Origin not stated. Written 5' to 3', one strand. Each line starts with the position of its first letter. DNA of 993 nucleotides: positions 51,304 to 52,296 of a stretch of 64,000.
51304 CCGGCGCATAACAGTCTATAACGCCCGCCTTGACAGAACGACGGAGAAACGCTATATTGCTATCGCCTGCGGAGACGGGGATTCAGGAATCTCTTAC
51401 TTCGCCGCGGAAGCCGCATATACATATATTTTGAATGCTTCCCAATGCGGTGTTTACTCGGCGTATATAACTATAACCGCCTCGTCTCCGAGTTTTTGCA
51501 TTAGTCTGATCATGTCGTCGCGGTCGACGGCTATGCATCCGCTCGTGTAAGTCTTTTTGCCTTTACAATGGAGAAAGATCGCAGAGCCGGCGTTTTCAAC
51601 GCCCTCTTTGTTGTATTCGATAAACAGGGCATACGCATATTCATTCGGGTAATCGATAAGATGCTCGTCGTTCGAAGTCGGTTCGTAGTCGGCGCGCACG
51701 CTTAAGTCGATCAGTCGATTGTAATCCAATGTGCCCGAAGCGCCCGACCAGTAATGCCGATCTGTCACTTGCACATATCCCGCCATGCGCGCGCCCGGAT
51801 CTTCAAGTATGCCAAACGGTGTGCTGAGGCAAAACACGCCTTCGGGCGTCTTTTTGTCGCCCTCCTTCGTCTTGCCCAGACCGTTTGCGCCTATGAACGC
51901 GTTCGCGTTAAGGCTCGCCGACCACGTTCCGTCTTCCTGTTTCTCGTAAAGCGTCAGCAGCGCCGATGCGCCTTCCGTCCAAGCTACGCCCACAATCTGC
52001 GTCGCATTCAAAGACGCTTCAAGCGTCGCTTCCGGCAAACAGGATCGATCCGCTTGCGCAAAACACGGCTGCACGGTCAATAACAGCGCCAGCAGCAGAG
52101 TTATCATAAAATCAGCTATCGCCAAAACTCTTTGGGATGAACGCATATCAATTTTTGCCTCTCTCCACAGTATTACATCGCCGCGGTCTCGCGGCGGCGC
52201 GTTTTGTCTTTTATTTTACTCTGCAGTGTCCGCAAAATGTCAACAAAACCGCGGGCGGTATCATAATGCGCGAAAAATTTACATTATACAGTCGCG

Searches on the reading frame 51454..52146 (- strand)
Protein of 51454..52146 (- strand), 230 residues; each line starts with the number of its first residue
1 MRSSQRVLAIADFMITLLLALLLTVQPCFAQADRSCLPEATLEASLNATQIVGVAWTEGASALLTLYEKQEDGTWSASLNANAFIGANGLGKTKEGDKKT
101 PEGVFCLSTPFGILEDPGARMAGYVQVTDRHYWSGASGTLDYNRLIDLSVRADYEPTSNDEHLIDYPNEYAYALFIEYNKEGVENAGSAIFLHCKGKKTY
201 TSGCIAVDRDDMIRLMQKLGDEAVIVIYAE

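Call 9: search_protein_families(library=pfam, proteins=[window:51454-52146:-], max_evalue=0.001)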
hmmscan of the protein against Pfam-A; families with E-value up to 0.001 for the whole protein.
window:51454-52146:- (230 aa): 1 family
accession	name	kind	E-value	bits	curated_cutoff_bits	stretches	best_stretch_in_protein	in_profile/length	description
PF03734.19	YkuD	-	1.1e-06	29.8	23.4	1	64-226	14-145/146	L,D-transpeptidase catalytic domain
